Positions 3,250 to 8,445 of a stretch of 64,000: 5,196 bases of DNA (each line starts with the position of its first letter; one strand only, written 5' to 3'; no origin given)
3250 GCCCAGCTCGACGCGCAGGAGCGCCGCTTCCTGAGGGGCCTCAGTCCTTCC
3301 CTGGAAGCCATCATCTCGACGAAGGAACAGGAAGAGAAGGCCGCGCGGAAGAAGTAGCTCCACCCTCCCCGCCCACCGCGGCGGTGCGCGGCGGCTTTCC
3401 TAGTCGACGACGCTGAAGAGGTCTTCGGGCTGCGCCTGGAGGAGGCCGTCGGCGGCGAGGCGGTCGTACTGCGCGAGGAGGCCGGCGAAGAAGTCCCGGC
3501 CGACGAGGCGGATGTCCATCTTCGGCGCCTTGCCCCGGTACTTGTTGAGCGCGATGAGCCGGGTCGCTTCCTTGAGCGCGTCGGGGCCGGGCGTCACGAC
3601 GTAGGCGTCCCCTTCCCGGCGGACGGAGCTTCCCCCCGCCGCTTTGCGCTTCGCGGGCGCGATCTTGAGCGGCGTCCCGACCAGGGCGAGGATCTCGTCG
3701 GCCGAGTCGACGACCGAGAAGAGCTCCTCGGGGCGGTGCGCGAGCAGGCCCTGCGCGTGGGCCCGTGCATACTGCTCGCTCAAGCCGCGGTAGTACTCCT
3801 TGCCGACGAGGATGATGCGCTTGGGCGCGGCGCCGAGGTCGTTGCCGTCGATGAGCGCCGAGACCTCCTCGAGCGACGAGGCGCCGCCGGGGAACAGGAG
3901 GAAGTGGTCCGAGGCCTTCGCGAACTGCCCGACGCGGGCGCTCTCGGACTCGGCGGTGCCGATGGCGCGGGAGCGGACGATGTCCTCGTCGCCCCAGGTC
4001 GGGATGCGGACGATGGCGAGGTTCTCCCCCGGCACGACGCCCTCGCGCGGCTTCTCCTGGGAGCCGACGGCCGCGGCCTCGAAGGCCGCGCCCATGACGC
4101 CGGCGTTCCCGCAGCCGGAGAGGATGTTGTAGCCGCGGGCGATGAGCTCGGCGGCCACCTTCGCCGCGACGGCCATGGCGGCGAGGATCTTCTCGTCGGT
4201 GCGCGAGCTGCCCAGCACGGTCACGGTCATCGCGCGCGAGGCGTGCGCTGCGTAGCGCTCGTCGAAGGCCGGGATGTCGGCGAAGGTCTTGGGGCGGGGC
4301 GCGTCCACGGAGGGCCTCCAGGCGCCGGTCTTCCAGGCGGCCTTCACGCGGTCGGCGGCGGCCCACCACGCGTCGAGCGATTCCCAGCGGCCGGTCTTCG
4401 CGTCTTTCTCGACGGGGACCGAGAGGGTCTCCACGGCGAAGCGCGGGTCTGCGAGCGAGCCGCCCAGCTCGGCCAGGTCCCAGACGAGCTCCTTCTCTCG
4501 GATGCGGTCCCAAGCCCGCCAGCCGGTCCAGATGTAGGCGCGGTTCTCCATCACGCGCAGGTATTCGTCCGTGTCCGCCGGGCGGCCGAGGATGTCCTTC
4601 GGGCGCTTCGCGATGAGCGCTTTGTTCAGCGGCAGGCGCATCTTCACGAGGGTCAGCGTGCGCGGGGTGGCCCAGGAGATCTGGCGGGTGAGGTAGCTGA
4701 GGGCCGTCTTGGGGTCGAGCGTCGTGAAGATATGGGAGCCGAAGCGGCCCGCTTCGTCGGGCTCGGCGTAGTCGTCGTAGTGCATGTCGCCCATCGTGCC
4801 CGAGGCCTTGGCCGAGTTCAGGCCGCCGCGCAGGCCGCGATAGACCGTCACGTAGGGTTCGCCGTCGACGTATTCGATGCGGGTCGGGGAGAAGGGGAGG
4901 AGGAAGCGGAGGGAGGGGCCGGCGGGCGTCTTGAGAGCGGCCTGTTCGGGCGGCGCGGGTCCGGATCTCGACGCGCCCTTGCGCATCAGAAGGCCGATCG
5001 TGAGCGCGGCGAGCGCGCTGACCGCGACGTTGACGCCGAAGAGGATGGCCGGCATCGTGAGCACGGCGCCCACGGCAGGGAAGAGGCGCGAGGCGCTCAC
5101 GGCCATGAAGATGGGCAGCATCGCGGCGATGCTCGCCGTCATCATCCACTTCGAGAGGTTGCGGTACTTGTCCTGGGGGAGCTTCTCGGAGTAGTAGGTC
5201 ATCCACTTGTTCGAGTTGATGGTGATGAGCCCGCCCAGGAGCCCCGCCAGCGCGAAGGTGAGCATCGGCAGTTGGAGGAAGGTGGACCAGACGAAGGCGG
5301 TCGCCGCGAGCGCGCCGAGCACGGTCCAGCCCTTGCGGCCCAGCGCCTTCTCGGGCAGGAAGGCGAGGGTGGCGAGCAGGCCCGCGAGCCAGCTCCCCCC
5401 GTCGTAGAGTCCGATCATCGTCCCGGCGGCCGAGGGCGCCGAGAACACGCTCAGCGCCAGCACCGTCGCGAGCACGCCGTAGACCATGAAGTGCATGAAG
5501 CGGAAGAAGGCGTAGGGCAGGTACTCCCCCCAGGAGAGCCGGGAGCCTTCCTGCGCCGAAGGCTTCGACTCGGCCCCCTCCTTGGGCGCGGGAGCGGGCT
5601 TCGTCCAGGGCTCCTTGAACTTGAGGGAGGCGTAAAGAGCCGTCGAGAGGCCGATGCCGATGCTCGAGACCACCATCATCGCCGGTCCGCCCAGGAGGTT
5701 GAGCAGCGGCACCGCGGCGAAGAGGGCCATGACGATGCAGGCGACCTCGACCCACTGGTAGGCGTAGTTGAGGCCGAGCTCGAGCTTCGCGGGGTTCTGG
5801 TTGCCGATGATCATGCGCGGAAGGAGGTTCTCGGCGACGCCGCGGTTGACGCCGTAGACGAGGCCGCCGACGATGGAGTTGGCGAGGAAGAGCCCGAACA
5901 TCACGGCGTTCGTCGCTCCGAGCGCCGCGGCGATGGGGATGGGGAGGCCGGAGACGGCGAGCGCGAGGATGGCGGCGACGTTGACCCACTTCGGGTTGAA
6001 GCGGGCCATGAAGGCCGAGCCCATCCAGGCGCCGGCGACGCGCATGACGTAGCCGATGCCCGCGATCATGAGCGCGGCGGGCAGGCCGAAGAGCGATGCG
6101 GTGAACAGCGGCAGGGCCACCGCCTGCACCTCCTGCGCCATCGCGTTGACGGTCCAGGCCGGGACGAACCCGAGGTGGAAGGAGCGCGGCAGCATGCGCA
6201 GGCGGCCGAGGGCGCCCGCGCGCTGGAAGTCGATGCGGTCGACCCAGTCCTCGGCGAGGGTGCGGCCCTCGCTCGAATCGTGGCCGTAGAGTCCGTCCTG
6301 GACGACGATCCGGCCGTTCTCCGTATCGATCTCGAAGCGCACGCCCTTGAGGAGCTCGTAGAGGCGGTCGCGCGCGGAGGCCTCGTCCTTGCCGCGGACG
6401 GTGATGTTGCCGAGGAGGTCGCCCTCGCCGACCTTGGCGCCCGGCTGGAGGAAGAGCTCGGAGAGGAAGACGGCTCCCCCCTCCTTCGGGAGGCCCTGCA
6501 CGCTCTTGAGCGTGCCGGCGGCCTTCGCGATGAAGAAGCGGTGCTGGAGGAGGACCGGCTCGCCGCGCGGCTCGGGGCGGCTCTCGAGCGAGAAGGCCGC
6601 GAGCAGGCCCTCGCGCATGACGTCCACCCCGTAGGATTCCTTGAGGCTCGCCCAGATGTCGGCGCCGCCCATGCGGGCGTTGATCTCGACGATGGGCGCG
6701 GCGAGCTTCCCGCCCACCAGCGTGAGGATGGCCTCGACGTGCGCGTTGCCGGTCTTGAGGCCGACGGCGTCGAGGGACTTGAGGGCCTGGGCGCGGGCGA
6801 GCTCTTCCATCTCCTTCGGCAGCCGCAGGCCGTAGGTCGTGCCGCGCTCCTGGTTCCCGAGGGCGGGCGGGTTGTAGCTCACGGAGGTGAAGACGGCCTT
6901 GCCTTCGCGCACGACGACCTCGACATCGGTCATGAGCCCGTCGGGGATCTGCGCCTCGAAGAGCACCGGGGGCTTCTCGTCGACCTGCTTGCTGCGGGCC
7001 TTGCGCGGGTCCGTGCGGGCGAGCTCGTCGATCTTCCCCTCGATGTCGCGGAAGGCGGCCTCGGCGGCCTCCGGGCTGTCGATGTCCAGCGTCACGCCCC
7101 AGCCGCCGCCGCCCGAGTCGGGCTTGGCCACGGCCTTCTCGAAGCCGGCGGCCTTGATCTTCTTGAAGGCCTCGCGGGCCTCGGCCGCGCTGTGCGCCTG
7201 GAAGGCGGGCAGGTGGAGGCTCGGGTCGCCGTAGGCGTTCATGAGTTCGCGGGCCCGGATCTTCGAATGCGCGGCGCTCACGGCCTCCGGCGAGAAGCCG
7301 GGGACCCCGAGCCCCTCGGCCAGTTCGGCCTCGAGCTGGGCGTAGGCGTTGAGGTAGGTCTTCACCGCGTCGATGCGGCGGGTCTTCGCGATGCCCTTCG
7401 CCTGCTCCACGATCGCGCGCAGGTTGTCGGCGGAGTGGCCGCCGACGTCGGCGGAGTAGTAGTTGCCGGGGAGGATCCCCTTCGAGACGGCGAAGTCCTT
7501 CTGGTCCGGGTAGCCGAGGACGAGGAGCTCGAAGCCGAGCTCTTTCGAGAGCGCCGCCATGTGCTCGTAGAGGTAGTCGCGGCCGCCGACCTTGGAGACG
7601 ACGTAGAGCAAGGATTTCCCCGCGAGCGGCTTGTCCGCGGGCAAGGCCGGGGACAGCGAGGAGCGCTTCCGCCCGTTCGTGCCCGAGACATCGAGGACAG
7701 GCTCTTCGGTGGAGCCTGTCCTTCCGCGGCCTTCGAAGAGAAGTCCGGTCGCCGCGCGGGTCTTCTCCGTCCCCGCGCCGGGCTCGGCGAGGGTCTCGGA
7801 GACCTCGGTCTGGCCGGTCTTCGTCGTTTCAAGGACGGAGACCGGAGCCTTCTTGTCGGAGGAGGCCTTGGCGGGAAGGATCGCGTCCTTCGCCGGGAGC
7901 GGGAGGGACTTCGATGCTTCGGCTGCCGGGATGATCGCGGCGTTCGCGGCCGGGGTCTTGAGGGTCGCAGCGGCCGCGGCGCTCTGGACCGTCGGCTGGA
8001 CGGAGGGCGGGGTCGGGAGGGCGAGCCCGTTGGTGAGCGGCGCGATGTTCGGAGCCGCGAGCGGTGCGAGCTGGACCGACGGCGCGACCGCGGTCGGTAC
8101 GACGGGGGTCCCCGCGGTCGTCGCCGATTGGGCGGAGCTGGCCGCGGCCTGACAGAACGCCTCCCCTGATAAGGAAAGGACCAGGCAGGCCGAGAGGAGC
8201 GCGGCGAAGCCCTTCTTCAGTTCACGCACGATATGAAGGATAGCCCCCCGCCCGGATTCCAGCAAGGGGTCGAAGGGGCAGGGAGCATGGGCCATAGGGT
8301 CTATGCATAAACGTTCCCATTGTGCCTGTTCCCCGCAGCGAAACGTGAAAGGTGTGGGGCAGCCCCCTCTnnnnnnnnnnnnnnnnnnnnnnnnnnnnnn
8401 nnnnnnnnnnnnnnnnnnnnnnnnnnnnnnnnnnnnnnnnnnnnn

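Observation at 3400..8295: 1631-aa fusion ORF joining an ATP-grasp ligase, an MFS transporter, an unknown domain and a LOG nucleotide-glycosidase domain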

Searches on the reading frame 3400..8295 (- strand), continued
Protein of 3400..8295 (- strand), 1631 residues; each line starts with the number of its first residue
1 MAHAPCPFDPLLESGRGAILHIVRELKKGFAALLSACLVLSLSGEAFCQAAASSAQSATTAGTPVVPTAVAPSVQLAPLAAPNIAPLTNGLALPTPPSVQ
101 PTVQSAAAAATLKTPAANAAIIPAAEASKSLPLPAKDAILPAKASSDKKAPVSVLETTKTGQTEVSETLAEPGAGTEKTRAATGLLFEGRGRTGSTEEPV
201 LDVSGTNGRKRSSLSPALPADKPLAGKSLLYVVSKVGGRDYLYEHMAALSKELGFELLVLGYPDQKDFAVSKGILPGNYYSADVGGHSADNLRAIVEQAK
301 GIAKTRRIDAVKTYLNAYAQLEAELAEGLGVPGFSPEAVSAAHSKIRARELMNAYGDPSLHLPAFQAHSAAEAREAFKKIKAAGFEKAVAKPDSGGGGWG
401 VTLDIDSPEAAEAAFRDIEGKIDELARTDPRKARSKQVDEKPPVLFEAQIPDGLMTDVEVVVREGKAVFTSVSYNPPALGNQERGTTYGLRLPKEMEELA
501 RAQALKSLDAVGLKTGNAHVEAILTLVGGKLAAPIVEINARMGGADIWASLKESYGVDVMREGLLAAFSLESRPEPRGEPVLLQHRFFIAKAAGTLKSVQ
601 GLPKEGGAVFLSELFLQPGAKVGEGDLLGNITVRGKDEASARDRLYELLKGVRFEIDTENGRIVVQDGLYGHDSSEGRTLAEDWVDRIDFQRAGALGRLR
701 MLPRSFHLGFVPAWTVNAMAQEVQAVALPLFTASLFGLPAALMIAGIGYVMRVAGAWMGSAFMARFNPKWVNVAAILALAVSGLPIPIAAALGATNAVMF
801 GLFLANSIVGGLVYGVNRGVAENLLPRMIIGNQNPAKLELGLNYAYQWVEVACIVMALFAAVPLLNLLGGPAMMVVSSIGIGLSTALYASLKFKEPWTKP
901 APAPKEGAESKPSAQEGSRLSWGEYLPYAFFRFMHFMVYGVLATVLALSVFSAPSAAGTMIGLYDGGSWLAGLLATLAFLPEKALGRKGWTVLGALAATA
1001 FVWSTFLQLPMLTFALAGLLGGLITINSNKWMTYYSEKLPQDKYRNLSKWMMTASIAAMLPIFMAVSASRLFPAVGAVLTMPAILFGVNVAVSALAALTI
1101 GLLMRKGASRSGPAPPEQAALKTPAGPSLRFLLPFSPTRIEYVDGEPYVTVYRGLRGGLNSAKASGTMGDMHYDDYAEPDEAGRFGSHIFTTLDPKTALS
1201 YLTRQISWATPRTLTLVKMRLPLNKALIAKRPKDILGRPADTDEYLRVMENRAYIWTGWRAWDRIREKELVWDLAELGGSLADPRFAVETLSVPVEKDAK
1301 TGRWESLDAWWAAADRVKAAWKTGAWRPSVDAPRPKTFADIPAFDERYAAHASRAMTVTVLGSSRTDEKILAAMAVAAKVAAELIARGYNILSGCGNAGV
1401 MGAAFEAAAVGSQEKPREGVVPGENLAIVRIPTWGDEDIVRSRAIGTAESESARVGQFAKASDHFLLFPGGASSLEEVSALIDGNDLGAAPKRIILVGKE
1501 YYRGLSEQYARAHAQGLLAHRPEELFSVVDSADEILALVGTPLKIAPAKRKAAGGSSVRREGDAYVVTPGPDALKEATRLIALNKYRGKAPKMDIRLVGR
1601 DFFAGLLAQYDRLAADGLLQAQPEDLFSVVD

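Call 78: find_encoding_contigs(protein=window:3400-8295:-, flank=1500, max_places=6)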
Protein window:3400-8295:- (1631 aa): 1 contig read that carries it; 1 place shown.
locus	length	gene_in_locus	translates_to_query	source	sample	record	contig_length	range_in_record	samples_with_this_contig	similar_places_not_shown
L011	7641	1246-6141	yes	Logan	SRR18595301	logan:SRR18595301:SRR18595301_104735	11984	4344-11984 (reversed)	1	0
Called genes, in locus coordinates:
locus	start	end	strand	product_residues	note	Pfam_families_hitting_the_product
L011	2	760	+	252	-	?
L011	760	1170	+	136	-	PF00072:Response_reg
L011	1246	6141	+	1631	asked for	PF18603:LAL_C2 (weak), PF03641:Lysine_decarbox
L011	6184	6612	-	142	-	-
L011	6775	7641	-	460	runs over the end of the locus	-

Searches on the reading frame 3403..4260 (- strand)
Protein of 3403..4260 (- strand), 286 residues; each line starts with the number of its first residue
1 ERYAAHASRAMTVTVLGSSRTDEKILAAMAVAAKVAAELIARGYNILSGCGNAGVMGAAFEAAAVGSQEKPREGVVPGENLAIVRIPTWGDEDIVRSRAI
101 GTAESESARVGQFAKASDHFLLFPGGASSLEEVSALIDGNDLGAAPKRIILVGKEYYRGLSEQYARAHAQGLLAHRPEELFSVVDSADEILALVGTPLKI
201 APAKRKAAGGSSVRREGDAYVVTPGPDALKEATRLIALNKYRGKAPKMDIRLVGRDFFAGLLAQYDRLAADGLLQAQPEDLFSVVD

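Call 17: search_protein_families(library=pfam, proteins=[window:3403-4245:-], max_evalue=10)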
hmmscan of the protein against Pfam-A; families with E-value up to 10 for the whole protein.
window:3403-4245:- (281 aa): 2 families
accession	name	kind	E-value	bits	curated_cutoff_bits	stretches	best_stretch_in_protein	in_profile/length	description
PF03641.19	Lysine_decarbox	-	1.4e-14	54.8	27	2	102-187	43-129/131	Possible lysine decarboxylase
PF18306.6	LDcluster4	-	0.00012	22.2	26.3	1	6-130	2-112/151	SLOG cluster4 family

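Call 58: search_solved_structures(query=window:3403-4260:-, max_evalue=0.001, show_alignments=2)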
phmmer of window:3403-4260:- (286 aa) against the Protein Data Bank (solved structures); distinct sequences matched with E-value up to 0.001: 10.
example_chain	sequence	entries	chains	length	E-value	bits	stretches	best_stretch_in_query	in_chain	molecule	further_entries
9us2_A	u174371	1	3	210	4.8e-11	45.9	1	11-194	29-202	Cytokinin riboside 5'-monophosphate phosphoribohydrolase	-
3qua_A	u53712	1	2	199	3.6e-08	36.4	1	29-191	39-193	Putative uncharacterized protein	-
2a33_A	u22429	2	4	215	4.6e-08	36.1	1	28-191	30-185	hypothetical protein | Uncharacterized protein At2g37210/T2N18.3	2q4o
5zi9_A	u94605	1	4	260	7e-06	28.9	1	106-195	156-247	Cytokinin riboside 5'-monophosphate phosphoribohydrolase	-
7w2i_A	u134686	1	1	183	8.8e-05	25.3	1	29-174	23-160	Cytokinin riboside 5'-monophosphate phosphoribohydrolase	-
7w2i_B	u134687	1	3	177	8.8e-05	25.3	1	29-175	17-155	Cytokinin riboside 5'-monophosphate phosphoribohydrolase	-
5zbj_A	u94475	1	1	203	0.00034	23.4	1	32-151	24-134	Putative cytokinin riboside 5'-monophosphate phosphoribohydrolase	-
1ydh_A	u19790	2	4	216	0.00036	23.3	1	31-174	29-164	At5g11950 | Lysine decarboxylase-like protein At5g11950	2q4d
3sbx_A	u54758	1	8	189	0.00036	23.3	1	29-191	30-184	Putative uncharacterized protein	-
5wq3_A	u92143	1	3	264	0.00092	22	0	12-192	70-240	Cytokinin riboside 5'-monophosphate phosphoribohydrolase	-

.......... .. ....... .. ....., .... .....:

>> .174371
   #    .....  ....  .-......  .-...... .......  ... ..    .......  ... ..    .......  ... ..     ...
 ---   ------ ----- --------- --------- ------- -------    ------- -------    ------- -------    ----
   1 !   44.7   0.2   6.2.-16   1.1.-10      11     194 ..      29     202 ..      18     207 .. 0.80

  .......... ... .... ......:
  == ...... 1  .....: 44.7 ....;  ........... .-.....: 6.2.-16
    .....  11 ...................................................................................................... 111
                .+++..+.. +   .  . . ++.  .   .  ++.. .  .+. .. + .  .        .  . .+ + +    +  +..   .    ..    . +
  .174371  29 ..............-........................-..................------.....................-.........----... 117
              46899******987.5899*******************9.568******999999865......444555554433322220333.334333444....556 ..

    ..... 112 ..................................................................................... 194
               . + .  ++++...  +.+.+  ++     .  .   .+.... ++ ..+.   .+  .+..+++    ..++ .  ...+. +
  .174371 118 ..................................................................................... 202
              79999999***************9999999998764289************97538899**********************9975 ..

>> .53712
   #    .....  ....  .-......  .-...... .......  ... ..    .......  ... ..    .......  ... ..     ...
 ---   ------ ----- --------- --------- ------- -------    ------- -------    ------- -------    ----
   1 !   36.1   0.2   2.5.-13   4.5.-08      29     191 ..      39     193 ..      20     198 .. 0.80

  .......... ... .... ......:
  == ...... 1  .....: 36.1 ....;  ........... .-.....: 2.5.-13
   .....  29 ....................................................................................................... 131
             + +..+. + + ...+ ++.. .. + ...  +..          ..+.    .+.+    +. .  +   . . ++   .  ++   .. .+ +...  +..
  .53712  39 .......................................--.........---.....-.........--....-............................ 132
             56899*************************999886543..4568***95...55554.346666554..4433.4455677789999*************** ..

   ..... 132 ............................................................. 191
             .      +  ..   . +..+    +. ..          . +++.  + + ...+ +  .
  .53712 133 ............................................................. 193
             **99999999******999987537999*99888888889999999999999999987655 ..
